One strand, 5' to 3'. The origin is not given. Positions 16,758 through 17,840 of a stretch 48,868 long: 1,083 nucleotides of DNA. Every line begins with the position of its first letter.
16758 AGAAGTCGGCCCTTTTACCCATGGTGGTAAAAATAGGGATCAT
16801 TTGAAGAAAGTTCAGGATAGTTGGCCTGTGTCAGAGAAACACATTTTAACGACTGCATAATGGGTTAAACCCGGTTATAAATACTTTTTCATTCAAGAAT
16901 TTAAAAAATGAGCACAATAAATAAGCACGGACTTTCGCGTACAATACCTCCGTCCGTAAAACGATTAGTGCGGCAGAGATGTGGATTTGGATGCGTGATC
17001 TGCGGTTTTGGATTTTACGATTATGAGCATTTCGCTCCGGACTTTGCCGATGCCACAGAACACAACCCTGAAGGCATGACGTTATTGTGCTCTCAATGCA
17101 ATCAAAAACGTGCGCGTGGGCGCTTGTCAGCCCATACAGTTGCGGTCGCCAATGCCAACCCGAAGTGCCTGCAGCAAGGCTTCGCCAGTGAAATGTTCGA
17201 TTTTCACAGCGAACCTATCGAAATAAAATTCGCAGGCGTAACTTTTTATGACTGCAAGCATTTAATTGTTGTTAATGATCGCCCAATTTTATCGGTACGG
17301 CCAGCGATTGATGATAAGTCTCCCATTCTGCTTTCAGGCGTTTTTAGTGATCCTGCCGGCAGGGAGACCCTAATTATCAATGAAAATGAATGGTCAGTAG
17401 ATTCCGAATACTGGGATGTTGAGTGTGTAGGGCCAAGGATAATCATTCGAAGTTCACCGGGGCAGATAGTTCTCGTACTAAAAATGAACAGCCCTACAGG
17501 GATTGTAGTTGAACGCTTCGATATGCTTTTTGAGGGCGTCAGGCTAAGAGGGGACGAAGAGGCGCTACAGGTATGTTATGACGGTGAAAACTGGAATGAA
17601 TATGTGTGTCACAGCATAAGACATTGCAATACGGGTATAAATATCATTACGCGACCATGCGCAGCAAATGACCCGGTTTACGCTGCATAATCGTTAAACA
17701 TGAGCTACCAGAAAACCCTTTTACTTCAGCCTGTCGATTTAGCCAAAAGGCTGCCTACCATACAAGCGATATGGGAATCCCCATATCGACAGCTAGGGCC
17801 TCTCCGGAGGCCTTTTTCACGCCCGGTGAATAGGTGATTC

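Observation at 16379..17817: Accessory module after the methyltransferases: acidic 120-aa protein plus HNH-domain protein with unknown C-terminal domain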

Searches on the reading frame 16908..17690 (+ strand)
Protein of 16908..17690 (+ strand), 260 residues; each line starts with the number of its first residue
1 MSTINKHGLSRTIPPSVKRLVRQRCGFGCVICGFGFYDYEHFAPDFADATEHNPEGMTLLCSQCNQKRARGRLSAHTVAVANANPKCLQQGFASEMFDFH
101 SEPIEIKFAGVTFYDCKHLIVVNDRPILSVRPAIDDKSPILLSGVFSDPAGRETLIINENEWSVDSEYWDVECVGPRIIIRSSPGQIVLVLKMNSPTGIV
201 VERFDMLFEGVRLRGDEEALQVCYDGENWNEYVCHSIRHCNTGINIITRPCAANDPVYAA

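Call 4: search_protein_families(library=pfam, proteins=[window:16908-17690:+], max_evalue=0.1)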
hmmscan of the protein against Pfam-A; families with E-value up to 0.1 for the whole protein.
window:16908-17690:+ (260 aa): 0 families

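Call 5: search_protein_families(library=padloc, proteins=[window:16908-17690:+], max_evalue=0.1)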
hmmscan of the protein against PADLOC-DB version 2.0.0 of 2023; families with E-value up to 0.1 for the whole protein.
window:16908-17690:+ (260 aa): 0 families

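Call 6: search_protein_families(library=phrogs, proteins=[window:16908-17690:+], max_evalue=0.1)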
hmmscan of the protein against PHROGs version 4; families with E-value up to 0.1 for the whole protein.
window:16908-17690:+ (260 aa): 6 families
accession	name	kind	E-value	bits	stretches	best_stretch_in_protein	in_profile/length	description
phrog_6544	-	unknown function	4.3e-101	338.4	1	1-254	1-247/248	-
phrog_740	-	DNA, RNA and nucleotide metabolism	0.0041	17.1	1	5-71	17-87/332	HNH endonuclease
phrog_7785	-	DNA, RNA and nucleotide metabolism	0.007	17.3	1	11-71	55-114/147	HNH endonuclease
phrog_5034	-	DNA, RNA and nucleotide metabolism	0.025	15.7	1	17-69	22-79/138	NinG/ Rap DNA junction specific endonuclease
phrog_9642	-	unknown function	0.044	14.7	0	49-84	32-68/76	-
phrog_2118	-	DNA, RNA and nucleotide metabolism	0.057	13.9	1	17-70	167-223/301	HNH endonuclease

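Call 9: find_homologous_proteins(query=window:16908-17690:+)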
Query window:16908-17690:+ (260 aa): 415 proteins with E <= 0.001 among 710 candidates; the best 120 are listed.
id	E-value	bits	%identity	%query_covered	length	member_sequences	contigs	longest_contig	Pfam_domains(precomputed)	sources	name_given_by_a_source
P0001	1.7e-169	580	94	100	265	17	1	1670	-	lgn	-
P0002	4.8e-154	530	86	99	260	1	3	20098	-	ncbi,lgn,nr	ncbi:hypothetical protein QI814_003636 [Escherichia coli]|nr:hypothetical protein [Escherichia coli]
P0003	2.1e-141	488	80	99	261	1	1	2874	-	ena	-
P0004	1.5e-139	482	80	99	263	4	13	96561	-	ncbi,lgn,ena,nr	ncbi:TPA: hypothetical protein OZT99_000770 [Escherichia coli]|nr:hypothetical protein [Escherichia 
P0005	7.8e-135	467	77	100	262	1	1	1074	-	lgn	-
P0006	6.9e-124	431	73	99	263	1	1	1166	-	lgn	-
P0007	2.7e-123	429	69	99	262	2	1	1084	-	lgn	-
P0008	4.4e-121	421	70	99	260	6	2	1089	-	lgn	-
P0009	1.1e-120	420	72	98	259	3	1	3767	-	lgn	-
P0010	2.1e-120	419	69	100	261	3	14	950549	-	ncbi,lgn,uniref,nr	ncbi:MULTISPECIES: hypothetical protein [Klebsiella pneumoniae complex]|uniref:hypothetical protein 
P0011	6.7e-120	418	70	99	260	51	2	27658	-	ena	-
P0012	4.4e-118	412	69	99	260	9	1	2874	-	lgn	-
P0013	9.4e-118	411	66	100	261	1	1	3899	-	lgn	-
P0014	1.3e-117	410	68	97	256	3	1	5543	-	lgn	-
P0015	1.5e-117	410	65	100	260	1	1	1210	-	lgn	-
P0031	2.2e-111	390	63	100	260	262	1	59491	-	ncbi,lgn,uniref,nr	ncbi:hypothetical protein N6O11_21820 [Escherichia coli]|uniref:hypothetical protein n=1 Tax=Escheri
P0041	4.7e-109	382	63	100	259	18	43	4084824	-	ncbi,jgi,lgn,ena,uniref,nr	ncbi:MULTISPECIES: hypothetical protein [Enterobacter cloacae complex]|jgi:hypothetical protein|unir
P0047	5.5e-107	375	63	99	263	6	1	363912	-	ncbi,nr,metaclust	ncbi:hypothetical protein WT12_14590 [Burkholderia territorii]|nr:hypothetical protein WT12_14590 [B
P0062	3.2e-98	346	57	100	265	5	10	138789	-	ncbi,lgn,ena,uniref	ncbi:hypothetical protein [Comamonas kerstersii]|uniref:hypothetical protein n=1 Tax=Comamonas kerst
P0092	4.0e-89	317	57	95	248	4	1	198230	-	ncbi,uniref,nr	ncbi:hypothetical protein [Pseudomonas cichorii]|uniref:hypothetical protein n=1 Tax=Pseudomonas cic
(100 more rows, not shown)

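Call 10: search_dna_similar(query=window:16908-17687:+, collection=phages, mode=protein, max_rows=30)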
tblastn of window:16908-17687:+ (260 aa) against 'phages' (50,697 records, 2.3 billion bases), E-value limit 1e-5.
Records with a match: 1; places in all: 1; records where one place covers at least 80% of the query: 1.
Best place of each record, by identity: 60-80% 1.
By first word of the organism name: Klebsiella 1.
By host as written in the record: Klebsiella pneumoniae ST846-OXA48 1.
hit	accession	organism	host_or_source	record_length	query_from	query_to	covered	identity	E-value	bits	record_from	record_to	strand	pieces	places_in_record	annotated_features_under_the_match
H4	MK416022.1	Klebsiella phage ST846-OXA48phi9.2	Klebsiella pneumoniae ST846-OXA48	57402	1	258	99%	67.1%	8e-105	338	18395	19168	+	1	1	hypothetical protein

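Call 11: get_annotated_region(hit=H4, flank=5000)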
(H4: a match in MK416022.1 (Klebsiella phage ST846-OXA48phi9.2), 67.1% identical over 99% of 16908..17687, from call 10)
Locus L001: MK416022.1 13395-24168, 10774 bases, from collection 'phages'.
description: Klebsiella phage ST846-OXA48phi9.2, complete genome.
organism: Klebsiella phage ST846-OXA48phi9.2 (NCBI taxid 2510489)
taxonomy: Viruses; Duplodnaviria; Heunggongvirae; Uroviricota; Caudoviricetes
host: Klebsiella pneumoniae ST846-OXA48; source: -; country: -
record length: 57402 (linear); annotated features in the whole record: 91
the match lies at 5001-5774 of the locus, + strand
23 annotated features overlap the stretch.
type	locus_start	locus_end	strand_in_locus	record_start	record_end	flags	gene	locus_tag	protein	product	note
CDS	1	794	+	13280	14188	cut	-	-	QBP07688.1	hypothetical protein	-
CDS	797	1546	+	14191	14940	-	-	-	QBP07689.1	DNA replication protein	DNA replication protein DnaC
CDS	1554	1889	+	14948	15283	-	-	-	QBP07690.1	hypothetical protein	Hypothetical protein, DUF977 family protein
CDS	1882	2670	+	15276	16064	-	-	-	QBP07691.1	hypothetical protein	-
CDS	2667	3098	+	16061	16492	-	-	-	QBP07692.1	hypothetical protein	-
CDS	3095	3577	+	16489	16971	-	-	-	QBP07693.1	class I SAM-dependent methyltransferase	-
CDS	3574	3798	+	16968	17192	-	-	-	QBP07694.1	hypothetical protein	-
CDS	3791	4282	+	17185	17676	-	-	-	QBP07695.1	hypothetical protein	-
CDS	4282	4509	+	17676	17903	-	-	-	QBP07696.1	hypothetical protein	-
CDS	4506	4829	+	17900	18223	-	-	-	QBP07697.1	hypothetical protein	-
CDS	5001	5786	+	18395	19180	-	-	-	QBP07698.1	hypothetical protein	-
CDS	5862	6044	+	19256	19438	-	-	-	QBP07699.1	hypothetical protein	-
CDS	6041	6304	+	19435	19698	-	-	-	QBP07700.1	DNA polymerase III theta subunit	-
CDS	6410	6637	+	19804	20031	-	-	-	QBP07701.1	hypothetical protein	-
CDS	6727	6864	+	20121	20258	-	-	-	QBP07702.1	DNA methyltransferase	-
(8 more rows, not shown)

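Call 12: find_related_loci(query=window:16908-17690:+, collection=genome_contigs, flank=6000)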
Query window:16908-17690:+ (260 aa) in genome_contigs; peptide patterns used: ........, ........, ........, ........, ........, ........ (x = any residue, [..] = any of these).
31 stretches matched a pattern; 1 encode a relative of the query (tblastn E <= 1e-3); 1 distinct loci.
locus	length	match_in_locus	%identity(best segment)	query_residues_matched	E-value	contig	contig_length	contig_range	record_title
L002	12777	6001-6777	64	1-259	3e-113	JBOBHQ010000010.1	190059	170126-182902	Bacterium BS0013 strain BS0013 Bacterium_strain_NfR63_contig_10, whole genome shotgun sequence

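Call 13: find_encoding_contigs(protein=P0010, flank=5000, max_places=6)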
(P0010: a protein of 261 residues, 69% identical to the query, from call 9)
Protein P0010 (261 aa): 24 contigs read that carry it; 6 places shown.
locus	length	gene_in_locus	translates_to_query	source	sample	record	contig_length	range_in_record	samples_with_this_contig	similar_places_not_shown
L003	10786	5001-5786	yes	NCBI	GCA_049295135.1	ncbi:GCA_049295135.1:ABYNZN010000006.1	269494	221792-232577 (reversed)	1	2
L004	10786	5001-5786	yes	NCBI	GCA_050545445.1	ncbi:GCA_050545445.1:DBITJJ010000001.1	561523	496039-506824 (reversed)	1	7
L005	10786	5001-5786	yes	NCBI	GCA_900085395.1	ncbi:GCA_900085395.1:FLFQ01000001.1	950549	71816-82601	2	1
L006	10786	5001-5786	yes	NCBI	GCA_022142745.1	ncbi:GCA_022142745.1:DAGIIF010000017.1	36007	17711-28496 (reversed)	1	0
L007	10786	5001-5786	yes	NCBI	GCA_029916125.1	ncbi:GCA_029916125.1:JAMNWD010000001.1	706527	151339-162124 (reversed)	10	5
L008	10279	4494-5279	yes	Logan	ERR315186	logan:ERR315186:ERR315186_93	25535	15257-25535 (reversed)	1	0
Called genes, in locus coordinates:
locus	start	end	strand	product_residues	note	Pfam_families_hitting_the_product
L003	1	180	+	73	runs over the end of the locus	-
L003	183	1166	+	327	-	PF13730:HTH_36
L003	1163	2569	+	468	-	PF00772:DnaB, PF13481:AAA_25 (weak), PF03796:DnaB_C, PF06745:ATPase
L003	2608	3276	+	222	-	-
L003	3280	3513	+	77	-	PF06440:DNA_pol3_theta (weak)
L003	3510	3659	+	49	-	-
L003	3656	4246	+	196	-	PF05063:MT-A70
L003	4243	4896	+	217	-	-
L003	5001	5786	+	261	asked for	-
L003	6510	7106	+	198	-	PF07105:DUF1367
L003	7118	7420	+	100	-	PF06147:DUF968 (weak), PF16786:RecA_dep_nuc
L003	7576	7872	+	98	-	-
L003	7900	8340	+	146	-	-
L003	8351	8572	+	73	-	-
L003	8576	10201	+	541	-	PF12236:Head-tail_con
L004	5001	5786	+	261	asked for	-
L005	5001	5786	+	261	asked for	-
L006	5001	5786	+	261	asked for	-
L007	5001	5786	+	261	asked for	-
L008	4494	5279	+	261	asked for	-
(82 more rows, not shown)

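Call 14: find_encoding_contigs(protein=P0047, flank=5000, max_places=4)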
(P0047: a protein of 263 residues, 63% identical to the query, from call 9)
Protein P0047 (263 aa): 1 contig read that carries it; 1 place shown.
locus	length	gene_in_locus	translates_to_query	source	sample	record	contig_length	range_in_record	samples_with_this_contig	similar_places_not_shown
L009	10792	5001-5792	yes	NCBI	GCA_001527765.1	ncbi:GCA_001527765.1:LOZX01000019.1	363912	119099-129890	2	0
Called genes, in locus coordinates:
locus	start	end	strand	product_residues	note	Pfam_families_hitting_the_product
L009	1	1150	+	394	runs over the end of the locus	PF13356:Arm-DNA-bind_3, PF22022:Phage_int_M, PF00589:Phage_integrase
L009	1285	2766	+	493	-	PF12710:HAD (faint), PF13419:HAD_2, PF00702:Hydrolase, PF00156:Pribosyltran (weak), PF01396:Zn_ribbon_Top1 (faint), PF13408:Zn_ribbon_recom (faint)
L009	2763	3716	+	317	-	PF02481:DNA_processg_A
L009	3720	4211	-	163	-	-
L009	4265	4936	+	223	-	PF02586:SRAP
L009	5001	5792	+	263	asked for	-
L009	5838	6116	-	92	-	PF11112:PyocinActivator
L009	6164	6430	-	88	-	PF13986:DUF4224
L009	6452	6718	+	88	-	PF13986:DUF4224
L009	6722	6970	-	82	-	PF07825:Exc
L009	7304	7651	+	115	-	-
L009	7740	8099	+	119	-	-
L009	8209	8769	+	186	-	-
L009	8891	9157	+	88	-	-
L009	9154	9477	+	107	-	-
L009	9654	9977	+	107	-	-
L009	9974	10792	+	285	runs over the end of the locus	PF13730:HTH_36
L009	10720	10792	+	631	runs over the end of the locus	PF13155:Toprim_2, PF13662:Toprim_4 (weak), PF03796:DnaB_C (weak), PF13481:AAA_25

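Call 15: find_encoding_contigs(protein=P0092, flank=5000, max_places=4)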
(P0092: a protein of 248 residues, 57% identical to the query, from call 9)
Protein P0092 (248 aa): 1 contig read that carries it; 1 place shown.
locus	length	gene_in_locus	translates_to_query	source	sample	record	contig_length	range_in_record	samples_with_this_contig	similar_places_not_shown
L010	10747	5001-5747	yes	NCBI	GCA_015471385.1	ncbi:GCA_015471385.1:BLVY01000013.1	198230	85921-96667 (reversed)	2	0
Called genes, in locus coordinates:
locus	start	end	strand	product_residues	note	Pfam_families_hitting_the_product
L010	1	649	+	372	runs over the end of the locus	PF07995:GSDH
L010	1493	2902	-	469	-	PF13356:Arm-DNA-bind_3, PF22022:Phage_int_M (weak), PF00589:Phage_integrase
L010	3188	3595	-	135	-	PF00589:Phage_integrase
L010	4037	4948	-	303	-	PF14359:DUF4406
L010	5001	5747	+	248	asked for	-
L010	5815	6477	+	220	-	-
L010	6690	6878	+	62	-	-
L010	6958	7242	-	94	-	-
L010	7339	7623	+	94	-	-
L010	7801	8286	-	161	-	-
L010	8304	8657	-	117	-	PF04245:NA37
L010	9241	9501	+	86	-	-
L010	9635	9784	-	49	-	-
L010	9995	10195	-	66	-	-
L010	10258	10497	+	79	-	-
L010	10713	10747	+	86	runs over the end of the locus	PF07865:DUF1652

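Call 16: search_protein_families(library=ncbifam, proteins=[window:16908-17690:+], max_evalue=1)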
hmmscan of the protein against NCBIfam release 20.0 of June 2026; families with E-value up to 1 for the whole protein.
window:16908-17690:+ (260 aa): 1 family
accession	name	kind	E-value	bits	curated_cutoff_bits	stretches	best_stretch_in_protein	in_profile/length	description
NF040563.1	guided_IscB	equivalog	0.12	11.5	175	1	17-75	183-242/314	RNA-guided endonuclease IscB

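Call 18: search_solved_structures(query=window:16908-17690:+, max_evalue=10, show_alignments=2)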
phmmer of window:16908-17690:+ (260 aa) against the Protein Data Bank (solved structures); distinct sequences matched with E-value up to 10: 0.

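Call 19: find_encoding_contigs(protein=P0004, flank=6000, max_places=5)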
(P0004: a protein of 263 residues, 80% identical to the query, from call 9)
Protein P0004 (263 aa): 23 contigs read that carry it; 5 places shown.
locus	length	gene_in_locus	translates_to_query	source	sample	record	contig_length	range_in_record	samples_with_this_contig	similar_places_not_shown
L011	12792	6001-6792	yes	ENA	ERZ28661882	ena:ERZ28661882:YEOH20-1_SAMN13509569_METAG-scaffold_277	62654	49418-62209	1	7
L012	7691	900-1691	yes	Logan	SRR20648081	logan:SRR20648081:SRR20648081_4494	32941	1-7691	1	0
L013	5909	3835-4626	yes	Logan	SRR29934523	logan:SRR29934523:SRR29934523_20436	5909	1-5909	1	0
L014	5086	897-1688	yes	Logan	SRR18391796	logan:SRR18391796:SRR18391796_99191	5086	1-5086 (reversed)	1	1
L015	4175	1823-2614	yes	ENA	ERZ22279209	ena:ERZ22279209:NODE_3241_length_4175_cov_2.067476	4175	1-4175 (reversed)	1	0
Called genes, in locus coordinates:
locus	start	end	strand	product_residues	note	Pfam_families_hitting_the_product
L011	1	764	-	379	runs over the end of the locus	PF06114:Peptidase_M78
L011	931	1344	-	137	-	PF01381:HTH_3 (weak)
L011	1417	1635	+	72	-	PF15943:YdaS_toxin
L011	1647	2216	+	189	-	PF06254:YdaT_toxin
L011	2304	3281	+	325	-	PF04492:Phage_rep_O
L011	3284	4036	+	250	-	PF01695:IstB_IS21, PF00308:Bac_DnaA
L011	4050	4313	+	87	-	PF06163:DUF977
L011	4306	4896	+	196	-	-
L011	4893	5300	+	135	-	PF13935:Ead_Ea22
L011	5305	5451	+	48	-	-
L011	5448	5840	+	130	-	-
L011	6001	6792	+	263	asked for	-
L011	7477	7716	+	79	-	-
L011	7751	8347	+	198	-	PF07105:DUF1367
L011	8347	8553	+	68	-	-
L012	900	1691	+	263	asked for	-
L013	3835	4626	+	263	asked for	-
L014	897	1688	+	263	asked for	-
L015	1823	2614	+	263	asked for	-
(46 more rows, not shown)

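Call 29: predict_structure(alignment_id=A1)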
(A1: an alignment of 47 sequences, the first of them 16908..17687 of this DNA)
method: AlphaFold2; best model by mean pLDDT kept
length: 260 residues; sequences in the alignment: 47
mean_pLDDT: 90.7   pTM: 0.83
mean pLDDT of the five models: 90.7, 89.7, 89.0, 86.8, 83.1
residues with pLDDT >= 90: 211; 70-90: 37; 50-70: 9; < 50: 3
segments of 3 or more residues with pLDDT < 50: 258-260
pLDDT, mean of each block of 10 residues (from residue 1): 85 93 92 87 94 95 92 94 93 91 93 95 94 93 96 95 91 91 90 92 95 93 92 88 90 54
secondary structure, 60 per line:
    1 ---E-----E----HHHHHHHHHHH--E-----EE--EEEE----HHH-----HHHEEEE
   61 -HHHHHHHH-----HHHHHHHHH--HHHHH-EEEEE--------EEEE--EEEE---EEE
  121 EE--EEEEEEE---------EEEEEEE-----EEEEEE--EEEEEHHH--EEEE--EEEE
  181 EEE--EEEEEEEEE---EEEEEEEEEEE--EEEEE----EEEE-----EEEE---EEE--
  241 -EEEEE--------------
elements in order: H15-25 E38-41 E57-60 H62-69 H75-83 H86-90 E92-96 E105-108 E111-114 E118-122 E125-131 E141-147 E153-158 E161-165 E171-174 E177-183 E186-194 E198-208 E211-215 E220-223 E229-232 E236-238 E242-246

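Call 32: fold_search(model_id=the predicted structure, library=pdb)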
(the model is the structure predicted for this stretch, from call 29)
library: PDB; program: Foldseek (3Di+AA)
matches with E <= 10: 550; with E <= 0.001: 0
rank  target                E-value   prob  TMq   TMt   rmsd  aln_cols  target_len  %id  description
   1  6ghc_B                9.4e-02  0.98  0.24  0.22   4.6        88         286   16  Modification dependent EcoKMcrA restriction endonuclease (released 2018-08-08)
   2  8hmc_A                1.5e-01  0.09  0.10  0.05  16.7       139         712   12  base module state 1 of Tetrahymena IFT-A (released 2023-06-14)
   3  8fmh_C                1.7e-01  0.75  0.24  0.17   9.2       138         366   15  Structure of CBASS Cap5 from Pseudomonas syringae as an activated tetramer with the cyclic dinucleotide 3'2'-c-dGAMP l (released 2024-02-07)
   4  4av8                  1.7e-01  0.11  0.14  0.12  13.7       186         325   10  Kluyveromyces lactis Hsv2 complete loop 6CD (released 2012-06-13)
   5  7ttc_B                1.8e-01  0.15  0.13  0.11  12.5       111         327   20  BamABCDE bound to substrate EspP (released 2022-03-30)
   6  5ife_A                2.1e-01  0.12  0.12  0.03  15.3       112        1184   10  Crystal structure of the human SF3b core complex (released 2016-10-26)
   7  7opi_A                2.7e-01  0.09  0.12  0.04  16.1       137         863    8  Structure of a minimal SF3B core in complex with the inactive modulator spliceostatin E (form I) (released 2021-08-04)
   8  4n7v_A                2.7e-01  0.08  0.11  0.13  17.8       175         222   12  Crystal structure of human Plk4 cryptic polo box (CPB) in complex with a Cep152 N-terminal fragment (released 2014-07-02)
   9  7omf_A                3.2e-01  0.08  0.12  0.04  16.2       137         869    8  Structure of a minimal SF3B core in complex with sudemycin D6 (form I) (released 2021-08-04)
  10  9a2d_C                3.2e-01  0.06  0.11  0.03  16.6       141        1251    8  Modeling of the ciliary Intraflagellar transport-A complex (released 2024-05-10)
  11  7q4p_C                3.6e-01  0.12  0.13  0.05  13.3       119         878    8  U2 snRNP after ATP-dependent remodelling (released 2022-03-30)
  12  5e9t_D                3.6e-01  0.07  0.12  0.09  15.0       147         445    7  Crystal structure of GtfA/B complex (released 2016-03-02)
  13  8aa2_E                4.3e-01  0.06  0.09  0.06  16.2       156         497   10  Inactive levan utilisation machinery (utilisome) in the presence of levan fructo-oligosaccharides DP 15-25 (released 2023-06-07)
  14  5e9u_D                4.8e-01  0.06  0.11  0.07  11.9       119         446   12  Crystal structure of GtfA/B complex bound to UDP and GlcNAc (released 2016-03-02)
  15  5m11                  5.4e-01  0.12  0.13  0.05  14.8       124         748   11  Structural and functional probing of PorZ, an essential bacterial surface component of the type-IX secretion system of h (released 2016-11-09)
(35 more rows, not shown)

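Call 36: find_encoding_contigs(protein=P0041, flank=5000, max_places=5)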
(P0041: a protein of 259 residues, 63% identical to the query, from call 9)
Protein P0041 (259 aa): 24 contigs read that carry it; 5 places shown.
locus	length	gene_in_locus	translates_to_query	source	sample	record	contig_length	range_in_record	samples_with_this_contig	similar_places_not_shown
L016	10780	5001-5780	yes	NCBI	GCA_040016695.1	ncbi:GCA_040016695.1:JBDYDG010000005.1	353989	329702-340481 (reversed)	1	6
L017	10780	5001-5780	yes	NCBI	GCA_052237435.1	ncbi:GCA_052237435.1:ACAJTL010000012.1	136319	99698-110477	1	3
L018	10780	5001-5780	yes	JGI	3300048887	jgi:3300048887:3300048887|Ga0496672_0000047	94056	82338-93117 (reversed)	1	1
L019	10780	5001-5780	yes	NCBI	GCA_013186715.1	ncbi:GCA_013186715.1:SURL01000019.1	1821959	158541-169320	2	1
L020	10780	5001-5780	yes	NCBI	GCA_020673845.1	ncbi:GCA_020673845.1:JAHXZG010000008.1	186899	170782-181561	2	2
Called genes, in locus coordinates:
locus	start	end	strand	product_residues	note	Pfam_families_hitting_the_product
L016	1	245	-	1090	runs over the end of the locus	PF06630:Exonuc_VIII, PF27432:YdfE_C (faint), PF06630:Exonuc_VIII, PF12684:DUF3799 (faint)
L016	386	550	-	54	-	PF27493:YdaE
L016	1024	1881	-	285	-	PF25678:DUF7946, PF25679:DUF7947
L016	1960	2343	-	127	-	PF01381:HTH_3 (weak)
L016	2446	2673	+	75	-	PF15943:YdaS_toxin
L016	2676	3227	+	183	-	PF06254:YdaT_toxin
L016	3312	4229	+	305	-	PF04492:Phage_rep_O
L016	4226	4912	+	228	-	PF06992:Phage_lambda_P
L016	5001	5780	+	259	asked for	-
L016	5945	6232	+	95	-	-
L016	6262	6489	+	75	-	-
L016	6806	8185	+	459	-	PF08808:RES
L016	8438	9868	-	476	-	-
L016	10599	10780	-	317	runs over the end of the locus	PF07007:LprI (weak)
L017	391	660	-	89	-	-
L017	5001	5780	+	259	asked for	-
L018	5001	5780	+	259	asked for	-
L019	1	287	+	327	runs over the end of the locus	PF01544:CorA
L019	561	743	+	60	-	PF23677:YnaL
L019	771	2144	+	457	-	PF00270:DEAD, PF04851:ResIII, PF00271:Helicase_C, PF03880:DbpA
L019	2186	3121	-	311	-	PF01171:ATP_bind_3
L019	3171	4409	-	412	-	PF12167:Arm-DNA-bind_2, PF00589:Phage_integrase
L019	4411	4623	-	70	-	PF06806:DUF1233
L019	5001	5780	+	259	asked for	-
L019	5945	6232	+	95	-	-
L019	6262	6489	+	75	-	-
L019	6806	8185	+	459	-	PF08808:RES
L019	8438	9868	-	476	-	-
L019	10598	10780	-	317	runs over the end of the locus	PF07007:LprI (weak)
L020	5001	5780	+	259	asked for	-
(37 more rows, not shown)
